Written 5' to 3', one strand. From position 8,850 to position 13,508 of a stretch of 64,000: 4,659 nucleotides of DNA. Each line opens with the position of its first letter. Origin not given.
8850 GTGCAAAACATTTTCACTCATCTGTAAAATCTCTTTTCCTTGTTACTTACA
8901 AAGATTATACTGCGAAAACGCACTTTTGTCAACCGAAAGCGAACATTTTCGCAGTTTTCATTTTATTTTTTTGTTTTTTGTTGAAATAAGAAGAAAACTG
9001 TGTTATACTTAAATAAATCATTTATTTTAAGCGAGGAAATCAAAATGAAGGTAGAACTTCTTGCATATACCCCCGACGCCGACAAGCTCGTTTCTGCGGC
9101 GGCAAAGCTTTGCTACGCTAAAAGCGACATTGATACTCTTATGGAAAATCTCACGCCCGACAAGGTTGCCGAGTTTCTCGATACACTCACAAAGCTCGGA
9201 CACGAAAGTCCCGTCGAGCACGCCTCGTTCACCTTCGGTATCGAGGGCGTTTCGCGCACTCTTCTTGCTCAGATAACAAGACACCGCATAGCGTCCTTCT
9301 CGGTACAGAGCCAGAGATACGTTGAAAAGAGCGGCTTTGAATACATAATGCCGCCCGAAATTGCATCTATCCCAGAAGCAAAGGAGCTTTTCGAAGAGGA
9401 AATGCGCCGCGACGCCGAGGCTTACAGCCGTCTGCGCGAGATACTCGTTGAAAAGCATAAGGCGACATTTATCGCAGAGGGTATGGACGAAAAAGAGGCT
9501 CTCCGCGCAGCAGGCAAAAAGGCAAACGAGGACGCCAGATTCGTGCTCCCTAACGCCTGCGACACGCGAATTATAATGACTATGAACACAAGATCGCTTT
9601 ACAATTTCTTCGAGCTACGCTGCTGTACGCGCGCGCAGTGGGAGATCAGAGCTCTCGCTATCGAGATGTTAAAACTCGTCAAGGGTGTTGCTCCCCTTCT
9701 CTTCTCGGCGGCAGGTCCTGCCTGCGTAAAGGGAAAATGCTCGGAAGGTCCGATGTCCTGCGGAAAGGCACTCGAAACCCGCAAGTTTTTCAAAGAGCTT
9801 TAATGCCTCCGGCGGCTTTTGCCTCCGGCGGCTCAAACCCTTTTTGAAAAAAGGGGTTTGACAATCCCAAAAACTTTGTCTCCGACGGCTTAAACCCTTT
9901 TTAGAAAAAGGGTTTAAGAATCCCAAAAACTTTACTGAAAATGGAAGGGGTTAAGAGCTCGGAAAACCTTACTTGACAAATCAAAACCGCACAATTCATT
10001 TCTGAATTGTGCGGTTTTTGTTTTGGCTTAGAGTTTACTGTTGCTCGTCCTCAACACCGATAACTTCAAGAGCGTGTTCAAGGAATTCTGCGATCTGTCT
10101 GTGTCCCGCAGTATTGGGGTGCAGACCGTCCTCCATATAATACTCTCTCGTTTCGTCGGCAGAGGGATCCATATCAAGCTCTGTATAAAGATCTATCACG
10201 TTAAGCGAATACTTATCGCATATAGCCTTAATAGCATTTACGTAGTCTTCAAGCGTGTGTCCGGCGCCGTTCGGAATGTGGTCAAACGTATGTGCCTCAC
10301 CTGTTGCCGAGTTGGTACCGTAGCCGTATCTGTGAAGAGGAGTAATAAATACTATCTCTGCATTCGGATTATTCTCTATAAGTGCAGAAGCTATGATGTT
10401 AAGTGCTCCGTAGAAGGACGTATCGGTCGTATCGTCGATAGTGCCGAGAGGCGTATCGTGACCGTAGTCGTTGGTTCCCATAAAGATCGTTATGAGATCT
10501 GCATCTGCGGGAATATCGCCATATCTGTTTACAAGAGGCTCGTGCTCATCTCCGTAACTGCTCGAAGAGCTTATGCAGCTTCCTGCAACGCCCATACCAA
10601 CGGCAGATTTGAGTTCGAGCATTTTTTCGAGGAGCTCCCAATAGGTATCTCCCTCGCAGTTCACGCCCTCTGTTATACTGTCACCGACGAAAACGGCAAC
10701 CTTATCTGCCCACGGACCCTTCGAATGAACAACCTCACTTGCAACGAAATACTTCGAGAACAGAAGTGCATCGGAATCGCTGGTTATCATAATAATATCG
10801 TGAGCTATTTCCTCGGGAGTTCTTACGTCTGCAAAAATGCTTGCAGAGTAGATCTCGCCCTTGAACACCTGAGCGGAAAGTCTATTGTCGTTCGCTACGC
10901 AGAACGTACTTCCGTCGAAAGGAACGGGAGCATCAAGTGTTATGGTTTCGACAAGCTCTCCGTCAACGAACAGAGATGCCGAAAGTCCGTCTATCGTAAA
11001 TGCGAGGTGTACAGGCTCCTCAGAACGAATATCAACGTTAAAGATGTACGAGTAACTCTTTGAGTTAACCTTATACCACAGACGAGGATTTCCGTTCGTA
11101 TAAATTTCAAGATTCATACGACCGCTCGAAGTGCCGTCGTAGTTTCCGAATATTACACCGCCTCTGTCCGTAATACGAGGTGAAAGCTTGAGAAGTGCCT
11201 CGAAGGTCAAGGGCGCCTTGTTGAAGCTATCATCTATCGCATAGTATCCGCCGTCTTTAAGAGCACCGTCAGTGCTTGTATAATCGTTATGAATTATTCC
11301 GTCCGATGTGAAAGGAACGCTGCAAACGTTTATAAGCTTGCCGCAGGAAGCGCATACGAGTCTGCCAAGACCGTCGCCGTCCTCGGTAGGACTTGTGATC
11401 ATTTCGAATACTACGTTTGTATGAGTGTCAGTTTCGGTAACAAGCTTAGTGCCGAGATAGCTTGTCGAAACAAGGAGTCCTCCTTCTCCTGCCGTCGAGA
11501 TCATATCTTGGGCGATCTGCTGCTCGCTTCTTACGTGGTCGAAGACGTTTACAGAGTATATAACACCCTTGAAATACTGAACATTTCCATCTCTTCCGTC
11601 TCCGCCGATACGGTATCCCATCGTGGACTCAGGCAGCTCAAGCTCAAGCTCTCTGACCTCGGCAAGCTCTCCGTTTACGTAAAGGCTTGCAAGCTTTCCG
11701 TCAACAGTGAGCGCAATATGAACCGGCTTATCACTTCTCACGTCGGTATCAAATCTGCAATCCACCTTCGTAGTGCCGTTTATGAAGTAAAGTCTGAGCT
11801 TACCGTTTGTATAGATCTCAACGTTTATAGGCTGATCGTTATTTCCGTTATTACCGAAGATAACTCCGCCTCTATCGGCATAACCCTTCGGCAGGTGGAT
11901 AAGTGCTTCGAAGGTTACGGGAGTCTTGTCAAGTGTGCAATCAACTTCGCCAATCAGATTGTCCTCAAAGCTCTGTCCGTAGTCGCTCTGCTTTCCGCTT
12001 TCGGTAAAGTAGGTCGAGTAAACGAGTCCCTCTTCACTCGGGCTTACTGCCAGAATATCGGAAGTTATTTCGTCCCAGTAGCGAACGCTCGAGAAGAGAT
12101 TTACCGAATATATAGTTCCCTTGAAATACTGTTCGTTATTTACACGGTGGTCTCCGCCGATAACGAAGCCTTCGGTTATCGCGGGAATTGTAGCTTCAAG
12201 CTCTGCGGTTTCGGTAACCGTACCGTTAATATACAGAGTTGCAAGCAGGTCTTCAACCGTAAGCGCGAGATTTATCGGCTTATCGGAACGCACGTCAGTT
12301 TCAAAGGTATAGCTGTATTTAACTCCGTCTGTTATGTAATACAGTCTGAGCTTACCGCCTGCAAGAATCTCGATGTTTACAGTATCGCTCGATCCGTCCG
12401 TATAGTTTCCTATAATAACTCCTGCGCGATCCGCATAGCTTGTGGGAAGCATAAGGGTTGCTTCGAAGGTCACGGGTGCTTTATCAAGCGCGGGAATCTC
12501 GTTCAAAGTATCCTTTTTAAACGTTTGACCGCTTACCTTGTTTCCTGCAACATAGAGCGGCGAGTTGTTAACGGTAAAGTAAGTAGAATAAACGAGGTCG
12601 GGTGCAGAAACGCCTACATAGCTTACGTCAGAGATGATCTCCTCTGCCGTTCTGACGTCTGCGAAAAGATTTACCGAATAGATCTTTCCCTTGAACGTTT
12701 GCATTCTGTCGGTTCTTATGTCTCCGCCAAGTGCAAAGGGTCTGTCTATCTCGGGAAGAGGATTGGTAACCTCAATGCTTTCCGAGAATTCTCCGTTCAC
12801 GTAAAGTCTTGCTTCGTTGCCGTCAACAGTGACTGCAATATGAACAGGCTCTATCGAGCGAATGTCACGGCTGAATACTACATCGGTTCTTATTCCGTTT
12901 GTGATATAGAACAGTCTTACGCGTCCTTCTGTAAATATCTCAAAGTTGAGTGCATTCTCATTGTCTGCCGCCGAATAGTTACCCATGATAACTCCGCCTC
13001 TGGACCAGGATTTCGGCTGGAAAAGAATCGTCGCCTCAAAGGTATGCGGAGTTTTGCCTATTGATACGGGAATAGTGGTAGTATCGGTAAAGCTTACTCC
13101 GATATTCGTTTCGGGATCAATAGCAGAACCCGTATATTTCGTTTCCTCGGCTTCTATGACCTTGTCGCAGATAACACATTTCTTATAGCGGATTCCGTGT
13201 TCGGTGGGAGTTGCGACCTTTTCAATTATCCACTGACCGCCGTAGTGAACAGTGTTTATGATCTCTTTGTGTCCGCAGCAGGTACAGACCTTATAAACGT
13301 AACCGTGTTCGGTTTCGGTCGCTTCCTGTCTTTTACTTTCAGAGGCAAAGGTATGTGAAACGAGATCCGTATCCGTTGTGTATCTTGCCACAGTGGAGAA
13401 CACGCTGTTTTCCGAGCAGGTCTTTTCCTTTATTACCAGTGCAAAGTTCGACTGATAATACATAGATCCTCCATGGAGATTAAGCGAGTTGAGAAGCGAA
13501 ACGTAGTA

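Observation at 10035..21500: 3821-aa secreted mosaic protein combining adhesin-like beta-helices with two different lipid/ester hydrolase domains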

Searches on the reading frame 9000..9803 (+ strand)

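Call 16: search_protein_families(library=pfam, proteins=[window:9000-9803:+], max_evalue=0.001)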
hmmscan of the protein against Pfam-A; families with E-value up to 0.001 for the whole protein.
window:9000-9803:+ (267 aa): 1 family
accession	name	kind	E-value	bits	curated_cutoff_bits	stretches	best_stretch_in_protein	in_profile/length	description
PF02511.20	Thy1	-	1.2e-72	244.2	24.8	1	19-232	1-190/191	Thymidylate synthase complementing protein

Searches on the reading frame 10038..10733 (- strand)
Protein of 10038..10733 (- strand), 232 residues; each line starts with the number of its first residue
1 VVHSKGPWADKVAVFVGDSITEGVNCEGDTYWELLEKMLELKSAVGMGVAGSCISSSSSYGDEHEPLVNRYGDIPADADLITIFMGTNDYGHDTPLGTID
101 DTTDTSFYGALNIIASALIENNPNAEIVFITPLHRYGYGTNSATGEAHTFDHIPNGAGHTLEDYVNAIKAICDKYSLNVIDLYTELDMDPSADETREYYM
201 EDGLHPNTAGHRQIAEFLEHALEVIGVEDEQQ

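Call 43: search_solved_structures(query=window:10038-10733:-, max_evalue=0.01, show_alignments=2)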
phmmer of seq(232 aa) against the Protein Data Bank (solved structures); distinct sequences matched with E-value up to 0.01: 8.
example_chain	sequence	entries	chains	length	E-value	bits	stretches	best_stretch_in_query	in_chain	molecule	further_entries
3dc7_A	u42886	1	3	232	1.5e-27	100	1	9-223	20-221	Putative uncharacterized protein lp_3323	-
7bxd_A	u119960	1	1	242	1.1e-25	93.9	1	16-219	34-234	GDSL-like protein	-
3bzw_A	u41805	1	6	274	3.9e-20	75.7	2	103-225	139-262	Putative lipase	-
4q7q_A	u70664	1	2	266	8.1e-15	58.3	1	77-184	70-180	Lipolytic protein G-D-S-L family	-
6v8i_AE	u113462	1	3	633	1.6e-13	54.1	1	15-215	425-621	Tail-Associated Lysin, gp59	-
8egr_K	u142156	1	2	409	8.7e-12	48.4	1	53-214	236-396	SGNH_hydro domain-containing protein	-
9hi6_A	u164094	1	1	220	0.0025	20.7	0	177-227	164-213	FI6-focused design_04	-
1yzf_A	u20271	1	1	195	0.0099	18.8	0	160-216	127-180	lipase/acylhydrolase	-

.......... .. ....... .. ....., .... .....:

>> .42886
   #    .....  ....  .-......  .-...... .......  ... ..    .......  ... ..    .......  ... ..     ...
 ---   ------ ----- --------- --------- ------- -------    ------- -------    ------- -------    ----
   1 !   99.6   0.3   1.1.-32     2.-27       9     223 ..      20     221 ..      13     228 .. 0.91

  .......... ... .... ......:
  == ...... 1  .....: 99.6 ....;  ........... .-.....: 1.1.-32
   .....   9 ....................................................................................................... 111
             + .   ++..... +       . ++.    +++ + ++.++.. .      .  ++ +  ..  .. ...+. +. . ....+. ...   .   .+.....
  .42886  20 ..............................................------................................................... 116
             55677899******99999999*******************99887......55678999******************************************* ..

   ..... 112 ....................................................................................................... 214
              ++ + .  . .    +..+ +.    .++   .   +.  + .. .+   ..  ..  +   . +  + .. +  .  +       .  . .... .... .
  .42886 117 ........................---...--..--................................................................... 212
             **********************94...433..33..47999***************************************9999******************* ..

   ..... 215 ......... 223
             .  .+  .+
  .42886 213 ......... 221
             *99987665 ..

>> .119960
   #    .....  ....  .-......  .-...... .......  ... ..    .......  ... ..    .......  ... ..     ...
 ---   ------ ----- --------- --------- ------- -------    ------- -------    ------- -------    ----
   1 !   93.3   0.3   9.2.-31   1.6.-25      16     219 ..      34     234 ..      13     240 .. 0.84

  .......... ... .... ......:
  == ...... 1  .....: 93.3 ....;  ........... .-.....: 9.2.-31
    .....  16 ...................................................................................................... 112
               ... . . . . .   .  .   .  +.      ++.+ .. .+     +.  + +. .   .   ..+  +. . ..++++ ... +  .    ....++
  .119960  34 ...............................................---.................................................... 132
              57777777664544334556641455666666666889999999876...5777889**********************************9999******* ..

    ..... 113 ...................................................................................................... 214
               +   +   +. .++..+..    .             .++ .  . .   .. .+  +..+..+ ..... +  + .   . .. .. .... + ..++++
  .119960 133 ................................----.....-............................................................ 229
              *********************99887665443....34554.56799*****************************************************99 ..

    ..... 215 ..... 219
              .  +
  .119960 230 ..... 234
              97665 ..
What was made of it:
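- On SGNH/GDSL hydrolases: Aligned with 3DC7 and 7BXD (call 43).
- The SGNH domain's solved relatives include a phage tail-associated cell-wall lysin (call 43).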

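Call 66: find_homologous_proteins(query=window:10038-10733:-, max_evalue=1e-10)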
Query seq(232 aa) (232 aa): 362 proteins with E <= 1e-10 among 570 candidates; the best 120 are listed.
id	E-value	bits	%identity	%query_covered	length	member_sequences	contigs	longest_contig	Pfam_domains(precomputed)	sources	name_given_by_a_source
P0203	3.4e-105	369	68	99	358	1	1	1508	PF13385.14,PF13472.13,PF00657.29,PF16255.12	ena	-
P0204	5.5e-100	352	69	97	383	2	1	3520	PF13385.14,PF13472.13,PF00657.29,PF16255.12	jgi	-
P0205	6.5e-81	289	67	81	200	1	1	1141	PF13472.13,PF00657.29,PF16255.12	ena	-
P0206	4.4e-77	277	57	94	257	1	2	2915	PF13472.13,PF00657.29,PF16255.12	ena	-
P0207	6.1e-77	276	59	94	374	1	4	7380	PF13472.13,PF00657.29,PF16255.12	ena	-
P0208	3.7e-76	274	57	96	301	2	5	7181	PF13472.13,PF00657.29,PF16255.12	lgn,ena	-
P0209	5.0e-75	270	55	94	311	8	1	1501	PF13472.13,PF00657.29,PF16255.12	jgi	jgi:lysophospholipase L1-like esterase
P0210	9.2e-75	269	55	92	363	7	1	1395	PF13472.13,PF00657.29,PF16255.12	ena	-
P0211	1.5e-74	269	50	99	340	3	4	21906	PF13472.13,PF00657.29,PF16255.12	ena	-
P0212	2.3e-74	268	55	94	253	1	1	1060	PF13472.13,PF00657.29,PF16255.12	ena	-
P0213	1.4e-71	259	54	97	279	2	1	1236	PF13472.13,PF00657.29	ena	-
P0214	1.8e-71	259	54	97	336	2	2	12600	PF13472.13,PF00657.29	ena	-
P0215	5.2e-71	257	56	88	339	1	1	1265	PF17996.8,PF13472.13,PF00657.29,PF16255.12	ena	-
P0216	7.0e-71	257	75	65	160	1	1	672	PF13472.13,PF16255.12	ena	-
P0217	2.1e-70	255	55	93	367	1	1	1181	PF13472.13,PF00657.29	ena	-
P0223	4.1e-66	241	57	78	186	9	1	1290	PF13472.13,PF00657.29,PF16255.12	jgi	jgi:lysophospholipase L1-like esterase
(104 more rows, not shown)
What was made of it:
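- Relatives of the SGNH domain are labelled 'lysophospholipase L1-like esterase' by JGI (call 66).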

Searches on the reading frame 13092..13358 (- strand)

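Call 9: search_protein_families(library=pfam, proteins=[window:13092-13358:-], max_evalue=10)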
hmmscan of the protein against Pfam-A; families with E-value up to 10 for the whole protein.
seq(89 aa): 1 family
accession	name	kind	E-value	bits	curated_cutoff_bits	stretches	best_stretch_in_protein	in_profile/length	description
PF24859.1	FdhE_central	-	0.00069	20.1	27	2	50-65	17-32/39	FdhE, central domain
